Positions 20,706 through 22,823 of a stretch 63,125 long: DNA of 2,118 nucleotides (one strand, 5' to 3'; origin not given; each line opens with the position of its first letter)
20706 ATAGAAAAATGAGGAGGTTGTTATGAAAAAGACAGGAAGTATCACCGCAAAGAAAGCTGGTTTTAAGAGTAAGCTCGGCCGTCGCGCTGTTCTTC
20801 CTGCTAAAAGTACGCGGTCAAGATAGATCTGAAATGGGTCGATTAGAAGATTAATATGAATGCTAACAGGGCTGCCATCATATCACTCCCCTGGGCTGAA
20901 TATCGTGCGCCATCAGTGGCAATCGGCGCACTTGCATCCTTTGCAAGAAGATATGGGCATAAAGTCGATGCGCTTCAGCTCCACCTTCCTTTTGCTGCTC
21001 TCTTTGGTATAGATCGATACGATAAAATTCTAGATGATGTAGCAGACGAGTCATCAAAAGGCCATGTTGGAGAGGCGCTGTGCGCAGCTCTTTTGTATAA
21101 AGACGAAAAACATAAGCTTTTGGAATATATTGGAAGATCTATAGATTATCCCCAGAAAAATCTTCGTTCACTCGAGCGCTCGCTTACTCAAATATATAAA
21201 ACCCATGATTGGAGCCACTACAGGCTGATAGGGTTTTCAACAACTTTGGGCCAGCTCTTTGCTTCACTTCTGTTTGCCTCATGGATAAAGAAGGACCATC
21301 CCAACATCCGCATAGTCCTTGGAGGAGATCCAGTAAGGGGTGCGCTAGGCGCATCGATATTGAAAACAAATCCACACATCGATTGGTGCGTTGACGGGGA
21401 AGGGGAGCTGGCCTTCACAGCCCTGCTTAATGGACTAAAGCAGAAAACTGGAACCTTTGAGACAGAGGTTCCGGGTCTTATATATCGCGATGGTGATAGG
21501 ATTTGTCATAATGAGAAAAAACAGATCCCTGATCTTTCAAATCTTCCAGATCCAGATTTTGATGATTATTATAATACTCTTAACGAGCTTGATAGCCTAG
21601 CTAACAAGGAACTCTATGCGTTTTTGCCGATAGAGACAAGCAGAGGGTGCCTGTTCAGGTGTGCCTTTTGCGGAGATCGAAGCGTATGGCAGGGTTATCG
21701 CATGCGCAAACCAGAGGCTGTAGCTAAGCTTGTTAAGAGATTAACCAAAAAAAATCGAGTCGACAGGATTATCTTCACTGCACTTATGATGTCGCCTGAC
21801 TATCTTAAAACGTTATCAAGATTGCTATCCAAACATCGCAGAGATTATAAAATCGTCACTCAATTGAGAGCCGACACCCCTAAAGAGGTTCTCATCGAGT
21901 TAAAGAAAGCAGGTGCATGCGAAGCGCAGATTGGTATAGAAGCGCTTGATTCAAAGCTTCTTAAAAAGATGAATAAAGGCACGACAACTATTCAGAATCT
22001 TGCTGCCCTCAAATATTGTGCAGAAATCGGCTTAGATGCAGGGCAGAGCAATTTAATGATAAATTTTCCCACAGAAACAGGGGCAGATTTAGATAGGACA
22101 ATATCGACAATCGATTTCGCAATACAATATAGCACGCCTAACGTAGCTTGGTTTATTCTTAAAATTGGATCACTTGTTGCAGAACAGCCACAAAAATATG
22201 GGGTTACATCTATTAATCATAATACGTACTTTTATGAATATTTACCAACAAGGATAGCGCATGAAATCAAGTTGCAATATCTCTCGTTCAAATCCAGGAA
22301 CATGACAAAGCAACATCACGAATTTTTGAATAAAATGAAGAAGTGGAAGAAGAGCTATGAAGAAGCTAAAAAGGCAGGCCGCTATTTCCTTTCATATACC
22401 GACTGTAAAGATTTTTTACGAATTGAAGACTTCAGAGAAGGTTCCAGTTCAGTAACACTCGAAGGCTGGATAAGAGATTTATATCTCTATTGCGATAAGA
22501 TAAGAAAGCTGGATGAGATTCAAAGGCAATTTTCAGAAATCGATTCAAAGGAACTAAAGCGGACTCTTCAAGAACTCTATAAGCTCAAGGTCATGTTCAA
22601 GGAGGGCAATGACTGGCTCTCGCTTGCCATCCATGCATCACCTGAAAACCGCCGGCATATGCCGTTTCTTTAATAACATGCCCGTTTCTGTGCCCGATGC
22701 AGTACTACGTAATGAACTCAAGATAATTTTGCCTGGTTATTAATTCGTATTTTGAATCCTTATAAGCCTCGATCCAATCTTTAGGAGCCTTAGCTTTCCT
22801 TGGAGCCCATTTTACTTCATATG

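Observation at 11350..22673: Triplicated B12-binding radical SAM plus ultra-basic small-peptide modules with a HemN-like radical SAM: candidate new RiPP-type system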

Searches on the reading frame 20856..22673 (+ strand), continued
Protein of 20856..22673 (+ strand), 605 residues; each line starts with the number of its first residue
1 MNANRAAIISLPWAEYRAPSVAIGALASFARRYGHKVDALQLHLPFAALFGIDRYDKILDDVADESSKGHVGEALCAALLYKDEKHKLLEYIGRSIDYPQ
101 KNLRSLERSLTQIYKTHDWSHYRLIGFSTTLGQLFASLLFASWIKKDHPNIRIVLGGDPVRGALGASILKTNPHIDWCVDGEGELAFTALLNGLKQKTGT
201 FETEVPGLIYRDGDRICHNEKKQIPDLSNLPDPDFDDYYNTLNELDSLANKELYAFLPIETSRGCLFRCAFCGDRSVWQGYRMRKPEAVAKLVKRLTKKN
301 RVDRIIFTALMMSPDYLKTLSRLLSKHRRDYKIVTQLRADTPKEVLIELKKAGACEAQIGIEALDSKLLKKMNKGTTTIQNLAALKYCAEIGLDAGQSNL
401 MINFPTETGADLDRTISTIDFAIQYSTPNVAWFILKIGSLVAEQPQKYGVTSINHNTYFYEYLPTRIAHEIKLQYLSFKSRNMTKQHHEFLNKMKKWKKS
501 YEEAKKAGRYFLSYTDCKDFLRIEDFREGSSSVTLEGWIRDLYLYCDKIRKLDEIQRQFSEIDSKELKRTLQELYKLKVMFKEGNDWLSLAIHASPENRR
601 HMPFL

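Call 35: find_encoding_contigs(protein=P0015, flank=10000, max_places=1)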
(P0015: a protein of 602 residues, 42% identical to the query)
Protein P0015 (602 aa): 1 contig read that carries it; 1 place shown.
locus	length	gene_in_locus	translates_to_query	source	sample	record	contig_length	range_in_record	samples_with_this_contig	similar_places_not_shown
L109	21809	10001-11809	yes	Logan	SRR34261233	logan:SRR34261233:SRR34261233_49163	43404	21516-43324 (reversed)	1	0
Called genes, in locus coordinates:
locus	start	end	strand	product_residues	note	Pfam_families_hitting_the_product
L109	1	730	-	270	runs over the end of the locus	?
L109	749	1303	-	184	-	-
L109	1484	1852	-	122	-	-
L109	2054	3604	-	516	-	-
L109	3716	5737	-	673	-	PF02310:B12-binding (weak), PF04055:Radical_SAM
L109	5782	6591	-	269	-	PF05401:NodS (weak), PF13489:Methyltransf_23, PF01209:Ubie_methyltran (weak), PF13847:Methyltransf_31, PF08241:Methyltransf_11, PF08242:Methyltransf_12, PF13649:Methyltransf_25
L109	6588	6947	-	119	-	PF02675:AdoMet_dc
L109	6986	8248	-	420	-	PF04055:Radical_SAM, PF13353:Fer4_12 (weak)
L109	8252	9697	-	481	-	PF13353:Fer4_12 (weak), PF04055:Radical_SAM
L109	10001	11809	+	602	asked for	PF02310:B12-binding (faint), PF04055:Radical_SAM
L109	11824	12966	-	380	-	PF04055:Radical_SAM, PF13186:SPASM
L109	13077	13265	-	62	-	-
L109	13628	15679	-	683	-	PF04055:Radical_SAM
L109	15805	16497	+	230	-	PF01168:Ala_racemase_N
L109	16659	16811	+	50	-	-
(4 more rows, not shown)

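Call 36: find_encoding_contigs(protein=P0021, flank=10000, max_places=1)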
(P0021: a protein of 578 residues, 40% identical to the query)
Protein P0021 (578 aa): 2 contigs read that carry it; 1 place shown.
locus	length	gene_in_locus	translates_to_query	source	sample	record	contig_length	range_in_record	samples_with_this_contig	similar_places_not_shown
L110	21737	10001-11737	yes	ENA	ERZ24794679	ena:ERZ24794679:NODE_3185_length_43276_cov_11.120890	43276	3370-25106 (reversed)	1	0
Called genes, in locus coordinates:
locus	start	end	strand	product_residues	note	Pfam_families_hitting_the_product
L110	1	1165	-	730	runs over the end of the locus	PF00664:ABC_membrane, PF00005:ABC_tran, PF02463:SMC_N (weak), PF00990:GGDEF (weak)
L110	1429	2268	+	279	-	PF24481:CT398_CC, PF02591:Zn_ribbon_9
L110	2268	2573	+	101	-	-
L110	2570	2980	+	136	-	PF00075:RNase_H, PF13456:RVT_3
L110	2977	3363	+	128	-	-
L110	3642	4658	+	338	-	PF02985:HEAT (faint), PF13646:HEAT_2, PF03130:HEAT_PBS (faint), PF12717:Cnd1 (faint), PF13513:HEAT_EZ (faint), PF00514:Arm (weak), PF13646:HEAT_2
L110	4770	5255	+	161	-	PF01988:VIT1 (weak)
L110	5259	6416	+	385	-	PF00108:Thiolase_N, PF00109:ketoacyl-synt (weak), PF02803:Thiolase_C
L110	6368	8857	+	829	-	PF02737:3HCDH_N, PF00725:3HCDH, PF00378:ECH_1, PF16113:ECH_2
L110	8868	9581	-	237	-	PF01715:IPPT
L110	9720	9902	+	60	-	-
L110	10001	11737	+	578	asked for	PF04055:Radical_SAM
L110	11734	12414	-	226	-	PF03548:LolA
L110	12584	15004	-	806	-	PF13491:FtsK_4TM, PF17854:FtsK_alpha, PF01580:FtsK_SpoIIIE, PF09397:FtsK_gamma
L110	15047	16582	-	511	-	PF00990:GGDEF, PF08668:HDOD (weak), PF13487:HD_5, PF01966:HD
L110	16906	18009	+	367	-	PF07719:TPR_2 (faint), PF13174:TPR_6 (faint), PF13181:TPR_8 (faint), PF13424:TPR_12 (faint), PF13428:TPR_14 (faint), PF00515:TPR_1 (faint), PF13432:TPR_16 (faint), PF23914:TPR_CcmH_CycH (weak), +1 more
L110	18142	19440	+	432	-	PF01734:Patatin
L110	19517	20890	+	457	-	PF13742:tRNA_anti_2, PF01336:tRNA_anti-codon, PF02601:Exonuc_VII_L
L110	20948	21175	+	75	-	PF02609:Exonuc_VII_S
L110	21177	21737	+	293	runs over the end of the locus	PF00348:polyprenyl_synt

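Call 46: predict_structure(alignment_id=A2)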
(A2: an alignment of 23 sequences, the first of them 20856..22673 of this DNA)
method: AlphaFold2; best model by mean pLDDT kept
length: 605 residues; sequences in the alignment: 23
mean_pLDDT: 90.5   pTM: 0.88
mean pLDDT of the five models: 90.5, 90.4, 89.8, 89.3, 89.1
residues with pLDDT >= 90: 439; 70-90: 135; 50-70: 16; < 50: 15
segments of 3 or more residues with pLDDT < 50: 63-68, 599-605
pLDDT, mean of each block of 10 residues (from residue 1): 81 90 96 96 94 86 52 92 93 89 96 95 94 92 97 94 94 96 94 85 96 95 91 96 85 88 87 83 94 97 90 91 95 92 94 92 95 94 94 85 92 95 92 89 94 80 89 88 80 93 86 92 90 96 97 98 97 97 97 68 38
secondary structure, 60 per line:
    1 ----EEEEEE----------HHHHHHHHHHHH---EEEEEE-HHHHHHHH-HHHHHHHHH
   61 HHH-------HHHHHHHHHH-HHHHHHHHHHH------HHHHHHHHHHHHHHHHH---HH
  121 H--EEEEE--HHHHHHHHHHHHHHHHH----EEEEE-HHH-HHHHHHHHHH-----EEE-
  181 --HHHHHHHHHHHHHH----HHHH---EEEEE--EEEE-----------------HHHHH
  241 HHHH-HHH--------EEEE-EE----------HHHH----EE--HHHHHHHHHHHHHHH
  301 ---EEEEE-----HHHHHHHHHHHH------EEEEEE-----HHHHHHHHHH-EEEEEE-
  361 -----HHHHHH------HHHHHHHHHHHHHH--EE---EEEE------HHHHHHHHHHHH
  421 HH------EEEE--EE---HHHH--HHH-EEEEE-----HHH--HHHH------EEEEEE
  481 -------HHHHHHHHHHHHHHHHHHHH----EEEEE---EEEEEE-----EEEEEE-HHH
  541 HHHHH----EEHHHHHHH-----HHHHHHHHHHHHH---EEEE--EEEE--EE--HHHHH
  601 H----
elements in order: E5-10 H21-32 E36-41 H43-50 H52-63 H71-80 H82-92 H99-115 E124-128 H131-147 E152-156 H162-171 E177-179 H183-196 H201-204 E208-212 E215-218 H236-244 E257-260 H274-277 H286-300 E304-308 H314-325 E332-337 H343-352 E354-359 H366-371 H378-391 E399-402 H409-422 E429-432 H440-443 E450-454 H465-468 E475-480 H488-507 E512-516 E520-525 E531-536 H538-545 H552-558 H564-576 E580-583 E586-589 H596-601

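Call 49: fold_search(model_id=the predicted structure, library=pdb)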
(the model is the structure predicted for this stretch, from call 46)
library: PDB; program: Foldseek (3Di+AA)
matches with E <= 10: 1527; with E <= 0.001: 69
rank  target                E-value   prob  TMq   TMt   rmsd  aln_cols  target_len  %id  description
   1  5ul3                  7.1e-18  1.00  0.55  0.47   6.3       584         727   15  Structure of Cobalamin-dependent S-adenosylmethionine radical enzyme OxsB with aqua-cobalamin bound (released 2017-04-19)
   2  5ul4                  8.4e-18  1.00  0.53  0.45   7.3       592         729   14  Structure of Cobalamin-dependent S-adenosylmethionine radical enzyme OxsB with aqua-cobalamin and S-adenosylmethionine b (released 2017-04-19)
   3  7kdx_B                1.9e-17  1.00  0.51  0.48   5.8       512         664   15  Crystal structure of Streptomyces tokunonesis TokK with hydroxycobalamin, 5'-deoxyadenosine, and methionine (released 2022-01-12)
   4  7kdy_A                3.2e-17  1.00  0.52  0.48   5.8       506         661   15  Crystal structure of Streptomyces tokunonesis TokK with hydroxycobalamin, 5'-deoxyadenosine, methionine, and (2R)-pant (released 2022-01-12)
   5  6wte_A                6.2e-17  1.00  0.53  0.57   9.2       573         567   13  Structure of radical S-adenosylmethionine methyltransferase, TsrM, from Kitasatospora setae with cobalamin and [4Fe-4S (released 2020-12-23)
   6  7kdy_B                7.7e-17  1.00  0.53  0.49   5.4       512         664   15  Crystal structure of Streptomyces tokunonesis TokK with hydroxycobalamin, 5'-deoxyadenosine, methionine, and (2R)-pant (released 2022-01-12)
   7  6wte_B                1.1e-16  1.00  0.55  0.62   6.2       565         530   14  Structure of radical S-adenosylmethionine methyltransferase, TsrM, from Kitasatospora setae with cobalamin and [4Fe-4S (released 2020-12-23)
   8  6wtf_A                1.3e-16  1.00  0.55  0.61   6.0       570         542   14  Structure of radical S-adenosylmethionine methyltransferase, TsrM, from Kitasatospora setae with tryptophan substrate  (released 2020-12-23)
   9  7kdx_A                1.3e-16  1.00  0.50  0.47   5.8       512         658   14  Crystal structure of Streptomyces tokunonesis TokK with hydroxycobalamin, 5'-deoxyadenosine, and methionine (released 2022-01-12)
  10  5ul2                  1.5e-16  1.00  0.55  0.46   6.2       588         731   16  Structure of Apo, SeMet-labeled Cobalamin-dependent S-adenosylmethionine radical enzyme OxsB (released 2017-04-19)
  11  9n1b                  1.9e-16  1.00  0.52  0.50   6.0       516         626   13  Crystal structure of CysS from Corallococcus sp. CA054B with 5'-deoxyadenosine, methionine, and pantetheinylated 3-metho (released 2026-01-28)
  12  9n1d                  1.8e-15  1.00  0.51  0.50   7.8       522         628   14  Crystal structure of CysS from Corallococcus sp. CA054B with 5'-deoxyadenosine and methionine bound (released 2026-01-28)
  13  6wtf_B                1.8e-15  1.00  0.52  0.58   7.3       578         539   14  Structure of radical S-adenosylmethionine methyltransferase, TsrM, from Kitasatospora setae with tryptophan substrate  (released 2020-12-23)
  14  9ccb                  2.0e-15  1.00  0.47  0.65  10.2       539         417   14  X-ray crystal structure of methyl-coenzyme M reductase glutamine methylase (MgmA) from Methanothermobacter marburgensis  (released 2025-01-01)
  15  9n1c                  6.5e-15  1.00  0.51  0.50   7.1       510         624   12  Crystal structure of CysS from Corallococcus sp. CA054B with 5'-deoxyadenosine, methionine, and pantetheinylated 3-ethox (released 2026-01-28)
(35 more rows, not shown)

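Call 89: search_protein_representatives(alignment_id=A2)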
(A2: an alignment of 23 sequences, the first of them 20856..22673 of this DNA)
Query: 23 sequences, 599 profile positions. Proteins with E-value up to 0.001 (for the whole library): 63525; up to 1e-10: 40902; up to 1e-30: 7842. The best 150 are listed.
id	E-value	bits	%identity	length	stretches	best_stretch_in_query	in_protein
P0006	5.2e-262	886.9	-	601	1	1-598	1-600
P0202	1.8e-245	832.2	-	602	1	2-599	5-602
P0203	1.6e-244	829.1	-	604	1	2-590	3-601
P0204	1.4e-239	812.8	-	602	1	1-599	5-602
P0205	1.7e-229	779.5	-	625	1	2-598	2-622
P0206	1.1e-228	776.8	-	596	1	11-592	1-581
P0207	1.6e-220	749.8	-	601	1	1-599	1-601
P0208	4.2e-220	748.5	-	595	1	1-593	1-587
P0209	3.2e-219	745.6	-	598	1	3-598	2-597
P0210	8.7e-218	740.8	-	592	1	4-598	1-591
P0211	1.2e-217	740.4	-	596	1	4-596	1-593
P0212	2.2e-214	729.6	-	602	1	3-598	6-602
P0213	3.8e-213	725.5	-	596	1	4-598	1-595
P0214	4.3e-213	725.3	-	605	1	3-590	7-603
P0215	1.7e-210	716.8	-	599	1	1-598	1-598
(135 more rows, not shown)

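Call 91: search_protein_families(library=padloc, proteins=[window:20856-22673:+], max_evalue=0.001)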
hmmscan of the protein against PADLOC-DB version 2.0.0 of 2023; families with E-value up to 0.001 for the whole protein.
window:20856-22673:+ (605 aa): 1 family
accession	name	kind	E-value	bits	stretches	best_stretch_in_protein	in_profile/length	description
PDLC04689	PDC-M51A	-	5.7e-10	36.6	1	91-452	42-381/420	-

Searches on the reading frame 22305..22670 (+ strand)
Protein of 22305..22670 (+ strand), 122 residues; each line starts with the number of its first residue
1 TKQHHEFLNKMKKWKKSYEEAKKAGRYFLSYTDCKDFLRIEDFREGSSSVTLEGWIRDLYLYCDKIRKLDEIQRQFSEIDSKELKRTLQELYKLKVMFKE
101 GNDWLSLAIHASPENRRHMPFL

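Call 57: predict_structure(alignment_id=A5)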
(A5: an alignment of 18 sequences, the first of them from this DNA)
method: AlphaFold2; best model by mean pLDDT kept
length: 122 residues; sequences in the alignment: 18
mean_pLDDT: 85.1   pTM: 0.71
mean pLDDT of the five models: 85.1, 84.3, 84.1, 81.9, 78.5
residues with pLDDT >= 90: 66; 70-90: 37; 50-70: 13; < 50: 6
segments of 3 or more residues with pLDDT < 50: 117-122
pLDDT, mean of each block of 10 residues (from residue 1): 72 80 74 91 87 97 96 97 97 95 92 52 41
secondary structure, 60 per line:
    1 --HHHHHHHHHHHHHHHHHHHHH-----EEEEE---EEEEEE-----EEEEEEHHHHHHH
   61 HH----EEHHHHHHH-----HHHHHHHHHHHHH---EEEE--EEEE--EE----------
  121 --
elements in order: H3-23 E29-33 E37-42 E48-53 H54-62 H69-75 H81-93 E97-100 E103-106

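Call 60: fold_search(model_id=the predicted structure, library=pdb)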
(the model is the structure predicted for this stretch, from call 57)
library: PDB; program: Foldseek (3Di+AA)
matches with E <= 10: 1128; with E <= 0.001: 0
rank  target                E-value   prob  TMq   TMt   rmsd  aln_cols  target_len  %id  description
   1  8a5y_T                2.3e-02  0.99  0.45  0.10  13.2       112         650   16  S. cerevisiae apo unphosphorylated APC/C. (released 2022-08-31)
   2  3mcz_A                2.4e-02  1.00  0.38  0.14   1.5        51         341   22  The Structure of an O-methyltransferase family protein from Burkholderia thailandensis. (released 2010-05-26)
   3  8a3t_T                3.3e-02  0.99  0.45  0.10  13.2       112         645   17  S. cerevisiae APC/C-Cdh1 complex (released 2022-08-31)
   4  8bie_A                4.8e-02  0.98  0.32  0.13   7.3        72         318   18  O-Methyltransferase Plu4894 in complex with SAH (released 2023-03-08)
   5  3mcz_B                5.1e-02  1.00  0.38  0.15   1.9        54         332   22  The Structure of an O-methyltransferase family protein from Burkholderia thailandensis. (released 2010-05-26)
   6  8bij_A                5.4e-02  0.96  0.32  0.13   7.7        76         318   18  O-Methyltransferase Plu4894 (mutant I88M, W91L, C97Y, S142L, G146V, Y258M, L270F, S309Y) in complex with SAH (released 2023-03-08)
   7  5hs9_B                7.9e-02  1.00  0.39  0.51   1.8        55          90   20  Crystal structure of the quinone-bound YodB from B. subtilis (released 2016-08-17)
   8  8bgt_A                9.0e-02  0.94  0.33  0.14   5.6        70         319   16  O-Methyltransferase Plu4890 in complex with SAM (released 2023-03-08)
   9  8vpo                  9.5e-02  0.99  0.48  0.15   3.1        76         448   21  X-Ray Crystal Structure of TigE from Paramaledivibacter caminithermalis (released 2024-02-07)
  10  8bif_D                1.0e-01  0.99  0.36  0.15   4.7        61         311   20  O-Methyltransferase Plu4892 in complex with SAH (released 2023-03-08)
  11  5hs9_A                1.2e-01  1.00  0.38  0.52   1.9        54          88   20  Crystal structure of the quinone-bound YodB from B. subtilis (released 2016-08-17)
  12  8eju_A                1.3e-01  0.99  0.36  0.18   2.3        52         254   19  The crystal structure of Pseudomonas putida PcaR (released 2024-03-20)
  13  2g7u_B                1.4e-01  0.99  0.35  0.18   2.3        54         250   18  2.3 A structure of putative catechol degradative operon regulator from Rhodococcus sp. RHA1 (released 2006-04-04)
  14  1bja_A                1.6e-01  1.00  0.42  0.53   1.4        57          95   10  ACTIVATION DOMAIN OF THE PHAGE T4 TRANSCRIPTION FACTOR MOTA (released 1998-11-04)
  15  8eju_B                1.6e-01  0.99  0.36  0.18   2.3        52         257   19  The crystal structure of Pseudomonas putida PcaR (released 2024-03-20)
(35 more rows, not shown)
